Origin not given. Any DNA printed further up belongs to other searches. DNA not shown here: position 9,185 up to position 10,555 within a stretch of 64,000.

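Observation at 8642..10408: Subtilase fused to a DUF1611/DgcN-like domain: protease plus putative acyl/ATP-utilising module in one protein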

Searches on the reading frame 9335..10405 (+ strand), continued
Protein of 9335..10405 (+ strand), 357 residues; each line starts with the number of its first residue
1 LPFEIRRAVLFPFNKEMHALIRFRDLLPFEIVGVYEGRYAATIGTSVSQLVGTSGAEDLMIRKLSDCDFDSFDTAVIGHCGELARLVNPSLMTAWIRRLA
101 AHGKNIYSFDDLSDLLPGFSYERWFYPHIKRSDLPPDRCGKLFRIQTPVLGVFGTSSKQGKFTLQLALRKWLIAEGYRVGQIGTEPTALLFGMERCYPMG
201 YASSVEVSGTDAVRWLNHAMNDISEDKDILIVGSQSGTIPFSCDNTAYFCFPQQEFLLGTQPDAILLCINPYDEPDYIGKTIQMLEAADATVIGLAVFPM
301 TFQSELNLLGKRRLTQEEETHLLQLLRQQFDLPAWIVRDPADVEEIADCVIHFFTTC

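Call 95: search_protein_families(library=pfam, proteins=[L088:8420-9967:+, L088:6995-8104:+, L088:5547-6995:+, L088:5260-5406:+], max_evalue=1)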
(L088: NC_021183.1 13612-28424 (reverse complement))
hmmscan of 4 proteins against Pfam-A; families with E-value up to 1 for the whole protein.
L088:8420-9967:+ (516 aa): 4 families
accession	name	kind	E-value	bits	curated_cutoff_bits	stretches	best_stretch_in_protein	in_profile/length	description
PF00082.27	Peptidase_S8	-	6.1e-16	59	21.8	1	2-222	4-267/288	Subtilase family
PF12682.12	Flavodoxin_4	-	0.01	15.7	24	1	15-77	85-147/155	Flavodoxin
PF01368.27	DHH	-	0.071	13.8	28.1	1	430-496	40-80/125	DHH family, N-terminal domain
PF01661.27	Macro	-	0.17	12.3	22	0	42-80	6-44/118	Macro domain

L088:6995-8104:+ (370 aa): 2 families
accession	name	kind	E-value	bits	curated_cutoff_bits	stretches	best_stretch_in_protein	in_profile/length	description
PF01113.26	DapB_N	-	0.15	12.6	25.6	1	25-119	24-113/124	Dihydrodipicolinate reductase, N-terminus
PF10087.14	DUF2325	-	0.22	12.1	33.6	1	109-154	9-54/94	Uncharacterized protein conserved in bacteria (DUF2325)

L088:5547-6995:+ (483 aa): 2 families
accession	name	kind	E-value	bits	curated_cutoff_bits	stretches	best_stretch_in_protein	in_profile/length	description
PF04055.27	Radical_SAM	-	8.5e-17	62.2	29.5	1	93-259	2-157/166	Radical SAM superfamily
PF13353.11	Fer4_12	-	9.5e-08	32.9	22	1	95-211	12-119/137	4Fe-4S single cluster domain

L088:5260-5406:+ (49 aa): 1 family
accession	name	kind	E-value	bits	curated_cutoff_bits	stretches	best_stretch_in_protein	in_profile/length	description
PF02918.20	Pertussis_S2S3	-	0.12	12.8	27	1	12-30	89-107/109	Pertussis toxin, subunit 2 and 3, C-terminal domain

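Call 98: get_annotated_region(hit=H7, flank=6000)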
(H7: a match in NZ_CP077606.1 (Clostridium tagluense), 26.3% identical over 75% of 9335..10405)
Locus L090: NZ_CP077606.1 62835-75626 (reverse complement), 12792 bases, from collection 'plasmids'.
description: Clostridium tagluense strain CM008 plasmid pCM008-A, complete sequence
organism: Clostridium tagluense (NCBI taxid 360422)
taxonomy: Bacteria; Bacillota; Clostridia; Eubacteriales; Clostridiaceae; Clostridium; Clostridium tagluense
host: -; source: single colony,lamb meat; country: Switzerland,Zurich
typing (MOB-suite, as given by PLSDB): non-mobilizable
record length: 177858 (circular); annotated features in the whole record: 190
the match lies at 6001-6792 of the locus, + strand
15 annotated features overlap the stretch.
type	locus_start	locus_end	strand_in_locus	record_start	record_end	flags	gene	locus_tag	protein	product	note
CDS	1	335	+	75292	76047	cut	-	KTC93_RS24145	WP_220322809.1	LytTR family DNA-binding domain-containing protein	-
CDS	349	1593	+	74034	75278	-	-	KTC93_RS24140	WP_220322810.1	ATP-binding protein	-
CDS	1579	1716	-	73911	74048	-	-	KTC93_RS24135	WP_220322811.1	cyclic lactone autoinducer peptide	-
CDS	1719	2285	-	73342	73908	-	-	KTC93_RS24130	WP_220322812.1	accessory gene regulator B family protein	GO:0009372 - quorum sensing [Evidence IEA]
CDS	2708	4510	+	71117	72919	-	-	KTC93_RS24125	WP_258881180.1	ABC transporter ATP-binding protein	-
CDS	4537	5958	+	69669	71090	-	ccpM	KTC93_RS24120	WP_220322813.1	Cys-rich peptide radical SAM maturase CcpM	GO:0030152 - bacteriocin biosynthetic process [Evidence IEA]; GO:0046500 - S-adenosylmethionine metabolic process ...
CDS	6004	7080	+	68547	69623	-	-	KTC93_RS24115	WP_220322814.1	TIGR04066 family peptide maturation system protein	-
CDS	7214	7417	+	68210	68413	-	-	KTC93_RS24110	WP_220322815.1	hypothetical protein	-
CDS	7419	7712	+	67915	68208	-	-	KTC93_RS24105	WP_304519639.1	peptide maturation system acyl carrier-related protein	GO:0030152 - bacteriocin biosynthetic process [Evidence IEA]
CDS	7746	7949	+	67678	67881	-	-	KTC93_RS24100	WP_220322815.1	hypothetical protein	-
CDS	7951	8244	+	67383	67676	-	-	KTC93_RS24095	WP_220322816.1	peptide maturation system acyl carrier-related protein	GO:0030152 - bacteriocin biosynthetic process [Evidence IEA]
CDS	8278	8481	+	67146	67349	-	-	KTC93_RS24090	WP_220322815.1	hypothetical protein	-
CDS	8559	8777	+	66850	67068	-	-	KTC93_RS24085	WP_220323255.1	hypothetical protein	-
CDS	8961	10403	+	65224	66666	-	-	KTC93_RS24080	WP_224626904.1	IS4 family transposase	-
CDS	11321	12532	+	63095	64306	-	-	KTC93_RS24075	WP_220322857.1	ISAzo13 family transposase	-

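Call 101: find_homologous_proteins(query=L088:6995-8104:+, max_evalue=0.001)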
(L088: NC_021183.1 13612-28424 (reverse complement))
Query L088:6995-8104:+ (370 aa): 190 proteins with E <= 0.001 among 3386 candidates; the best 120 are listed.
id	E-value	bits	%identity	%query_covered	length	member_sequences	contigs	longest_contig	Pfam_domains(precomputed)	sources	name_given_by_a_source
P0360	2.3e-243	825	100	100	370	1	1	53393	-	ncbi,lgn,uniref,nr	ncbi:TIGR04066 family peptide maturation system protein [Clostridium pasteurianum]|uniref:Peptide ma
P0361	1.9e-157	542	64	100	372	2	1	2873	-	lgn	-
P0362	3.6e-156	538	63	100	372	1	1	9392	-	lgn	-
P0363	1.0e-155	536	64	99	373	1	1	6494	-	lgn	-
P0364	1.3e-155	536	61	100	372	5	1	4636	-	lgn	-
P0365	4.5e-155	534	63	100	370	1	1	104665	-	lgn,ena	-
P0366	1.4e-154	532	61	100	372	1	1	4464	-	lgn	-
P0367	3.1e-154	531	64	99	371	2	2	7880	-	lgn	-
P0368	3.9e-154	531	63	100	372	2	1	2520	-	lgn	-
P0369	1.0e-153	530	63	100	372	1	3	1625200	-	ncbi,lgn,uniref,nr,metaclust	ncbi:TIGR04066 family peptide maturation system protein [Clostridium senegalense]|uniref:TIGR04066 f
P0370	7.0e-153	527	63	100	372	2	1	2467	-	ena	-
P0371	2.0e-151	522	61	100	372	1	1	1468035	-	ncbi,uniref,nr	ncbi:TIGR04066 family peptide maturation system protein [Clostridium gasigenes]|uniref:TIGR04066 fam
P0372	9.6e-151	520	60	100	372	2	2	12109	-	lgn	-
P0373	2.2e-150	519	61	99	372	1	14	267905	-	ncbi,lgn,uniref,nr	ncbi:TIGR04066 family peptide maturation system protein [Clostridium botulinum]|uniref:TIGR04066 fam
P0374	4.0e-149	515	60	100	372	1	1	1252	-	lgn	-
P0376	3.0e-148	512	60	100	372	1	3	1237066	-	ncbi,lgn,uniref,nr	ncbi:TIGR04066 family peptide maturation system protein [Clostridium beijerinckii]|uniref:TIGR04066 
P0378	5.6e-147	508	61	100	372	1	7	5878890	-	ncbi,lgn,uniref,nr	ncbi:hypothetical protein CBE01nite_20890 [Clostridium beijerinckii]|uniref:TIGR04066 family peptide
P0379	3.0e-146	505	61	99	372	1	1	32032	-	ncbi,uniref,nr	ncbi:TIGR04066 family peptide maturation system protein [Clostridium estertheticum]|uniref:TIGR04066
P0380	1.6e-145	503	59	100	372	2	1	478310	-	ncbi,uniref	ncbi:TIGR04066 family peptide maturation system protein [Clostridium cagae]|uniref:TIGR04066 family 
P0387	2.9e-140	485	59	100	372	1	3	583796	-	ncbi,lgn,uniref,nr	ncbi:TIGR04066 family peptide maturation system protein [Clostridium sp. CMCC3677]|uniref:TIGR04066 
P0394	5.5e-133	461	56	99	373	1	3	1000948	-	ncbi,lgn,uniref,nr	ncbi:TIGR04066 family peptide maturation system protein [Clostridium botulinum]|uniref:TIGR04066 fam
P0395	6.3e-129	448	54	99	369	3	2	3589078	-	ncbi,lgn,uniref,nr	ncbi:TIGR04066 family peptide maturation system protein [Ruminiclostridium josui]|uniref:TIGR04066 f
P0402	8.5e-119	415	51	99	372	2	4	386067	-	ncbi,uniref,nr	ncbi:TIGR04066 family peptide maturation system protein [Clostridium sporogenes]|uniref:TIGR04066 fa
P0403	1.4e-117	411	49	98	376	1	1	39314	-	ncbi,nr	ncbi:MAG: TIGR04066 family peptide maturation system protein [Clostridia bacterium]|nr:TIGR04066 fam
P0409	1.0e-112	395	49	100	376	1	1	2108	-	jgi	jgi:peptide maturation system protein (TIGR04066 family)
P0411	7.8e-112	392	50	97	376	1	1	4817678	-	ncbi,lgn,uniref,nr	ncbi:TIGR04066 family peptide maturation system protein [Ruminiclostridium herbifermentans]|uniref:T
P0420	6.5e-110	386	48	98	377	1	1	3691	-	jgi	jgi:peptide maturation system protein (TIGR04066 family)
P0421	7.6e-110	385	48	97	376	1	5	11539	-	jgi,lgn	jgi:peptide maturation system protein (TIGR04066 family)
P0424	3.9e-109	383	49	100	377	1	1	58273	-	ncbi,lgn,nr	ncbi:TIGR04066 family peptide maturation system protein [Clostridium botulinum]|nr:TIGR04066 family 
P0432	6.0e-108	379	49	99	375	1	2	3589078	-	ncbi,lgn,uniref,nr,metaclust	ncbi:TIGR04066 family peptide maturation system protein [Ruminiclostridium josui]|uniref:TIGR04066 f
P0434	9.7e-108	378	44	100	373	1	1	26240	-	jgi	jgi:peptide maturation system protein (TIGR04066 family)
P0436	1.3e-107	378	48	99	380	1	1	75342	-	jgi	jgi:peptide maturation system protein (TIGR04066 family)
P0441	3.4e-107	377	47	99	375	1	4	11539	-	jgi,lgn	jgi:peptide maturation system protein (TIGR04066 family)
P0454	1.3e-105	371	44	100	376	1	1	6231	-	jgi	jgi:peptide maturation system protein (TIGR04066 family)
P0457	3.0e-105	370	48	99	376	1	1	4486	-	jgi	jgi:peptide maturation system protein (TIGR04066 family)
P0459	4.3e-105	370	47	98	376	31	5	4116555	-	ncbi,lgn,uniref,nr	ncbi:hypothetical protein NPD7_697 [Clostridium sporogenes]|uniref:TIGR04066 family peptide maturati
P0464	5.1e-104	366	47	98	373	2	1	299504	-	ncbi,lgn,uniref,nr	ncbi:peptide maturation system protein, TIGR04066 family [Clostridium cavendishii DSM 21758]|uniref:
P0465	5.4e-104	366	46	99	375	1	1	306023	-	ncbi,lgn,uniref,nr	ncbi:peptide maturation system protein (TIGR04066 family) [Ruminiclostridium sufflavum DSM 19573]|un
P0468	8.2e-104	365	45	99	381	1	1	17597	-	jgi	jgi:peptide maturation system protein (TIGR04066 family)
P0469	3.6e-103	363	45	99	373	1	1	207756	-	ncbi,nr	ncbi:MAG: TIGR04066 family peptide maturation system protein [Clostridia bacterium]|nr:TIGR04066 fam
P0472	1.6e-101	358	45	99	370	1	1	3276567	-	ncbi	ncbi:UNVERIFIED_CONTAM: peptide maturation system protein (TIGR04066 family) [Acetivibrio alkalicell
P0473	3.7e-101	357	47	99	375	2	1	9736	-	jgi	jgi:peptide maturation system protein, TIGR04066 family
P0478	1.7e-100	355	46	100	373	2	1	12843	-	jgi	jgi:peptide maturation system protein (TIGR04066 family)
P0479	2.3e-100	354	46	98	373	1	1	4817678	-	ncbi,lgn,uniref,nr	ncbi:TIGR04066 family peptide maturation system protein [Ruminiclostridium herbifermentans]|uniref:T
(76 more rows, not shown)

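Call 103: find_encoding_contigs(protein=P0373, flank=6000, max_places=1)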
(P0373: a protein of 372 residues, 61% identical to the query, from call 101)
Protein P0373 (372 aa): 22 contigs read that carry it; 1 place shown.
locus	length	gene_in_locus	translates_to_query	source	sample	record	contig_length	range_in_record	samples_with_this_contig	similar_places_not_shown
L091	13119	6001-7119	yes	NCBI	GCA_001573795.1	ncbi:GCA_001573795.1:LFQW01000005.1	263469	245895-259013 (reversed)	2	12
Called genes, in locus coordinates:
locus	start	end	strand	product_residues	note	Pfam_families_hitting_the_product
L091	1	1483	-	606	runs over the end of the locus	PF27449:LtaS_N, PF00884:Sulfatase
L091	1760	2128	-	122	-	-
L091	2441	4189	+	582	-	PF00664:ABC_membrane, PF02463:SMC_N, PF00005:ABC_tran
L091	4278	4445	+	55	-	PF27803:Bacteriocin_CLI3235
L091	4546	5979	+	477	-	PF13353:Fer4_12 (weak), PF04055:Radical_SAM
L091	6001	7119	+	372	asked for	-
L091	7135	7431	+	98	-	-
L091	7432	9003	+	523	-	PF00082:Peptidase_S8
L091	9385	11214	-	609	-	PF27449:LtaS_N, PF00884:Sulfatase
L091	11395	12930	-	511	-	PF27133:YfdI_N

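Call 104: find_encoding_contigs(protein=P0395, flank=6000, max_places=1)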
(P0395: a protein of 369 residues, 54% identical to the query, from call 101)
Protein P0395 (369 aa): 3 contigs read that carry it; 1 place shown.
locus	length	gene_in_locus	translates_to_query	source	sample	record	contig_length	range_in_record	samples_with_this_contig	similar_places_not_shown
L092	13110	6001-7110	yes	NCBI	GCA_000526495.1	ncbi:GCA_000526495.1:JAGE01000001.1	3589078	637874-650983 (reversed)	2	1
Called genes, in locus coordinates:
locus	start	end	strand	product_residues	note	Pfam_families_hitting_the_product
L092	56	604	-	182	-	PF00196:GerE (faint)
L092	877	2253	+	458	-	PF07833:Cu_amine_oxidN1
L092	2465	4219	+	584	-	PF00664:ABC_membrane, PF00005:ABC_tran, PF02463:SMC_N (weak)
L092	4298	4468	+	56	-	PF27803:Bacteriocin_CLI3235 (weak)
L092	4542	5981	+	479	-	PF13353:Fer4_12, PF04055:Radical_SAM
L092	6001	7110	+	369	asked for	-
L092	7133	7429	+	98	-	-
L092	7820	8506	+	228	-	PF13385:Laminin_G_3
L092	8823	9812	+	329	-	PF16226:DUF4885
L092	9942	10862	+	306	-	PF00404:Dockerin_1, PF00657:Lipase_GDSL, PF13472:Lipase_GDSL_2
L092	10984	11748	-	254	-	PF07690:MFS_1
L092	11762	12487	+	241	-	PF00395:SLH (faint)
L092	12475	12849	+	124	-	-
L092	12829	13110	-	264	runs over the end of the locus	PF13401:AAA_22 (faint), PF01695:IstB_IS21, PF00308:Bac_DnaA, PF00004:AAA (weak)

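Call 105: find_encoding_contigs(protein=P0464, flank=6000, max_places=1)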
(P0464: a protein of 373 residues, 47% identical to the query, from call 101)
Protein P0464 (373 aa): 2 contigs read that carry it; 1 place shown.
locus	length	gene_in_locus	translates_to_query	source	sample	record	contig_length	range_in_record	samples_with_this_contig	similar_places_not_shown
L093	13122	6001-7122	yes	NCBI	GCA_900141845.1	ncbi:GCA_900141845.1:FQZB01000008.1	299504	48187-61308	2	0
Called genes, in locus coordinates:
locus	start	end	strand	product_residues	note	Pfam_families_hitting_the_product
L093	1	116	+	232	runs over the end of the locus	PF00072:Response_reg, PF00486:Trans_reg_C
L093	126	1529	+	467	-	PF00512:HisKA, PF02518:HATPase_c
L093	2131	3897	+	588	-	PF00664:ABC_membrane, PF00005:ABC_tran, PF02463:SMC_N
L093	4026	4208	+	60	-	PF27803:Bacteriocin_CLI3235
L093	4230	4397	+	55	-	PF27803:Bacteriocin_CLI3235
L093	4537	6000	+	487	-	PF13353:Fer4_12, PF04055:Radical_SAM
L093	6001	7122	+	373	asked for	-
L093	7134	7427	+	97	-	-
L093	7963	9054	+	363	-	PF00532:Peripla_BP_1 (faint), PF02608:Bmp, PF13407:Peripla_BP_4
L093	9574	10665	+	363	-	PF02608:Bmp, PF13407:Peripla_BP_4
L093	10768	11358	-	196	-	-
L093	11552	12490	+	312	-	PF14358:DUF4405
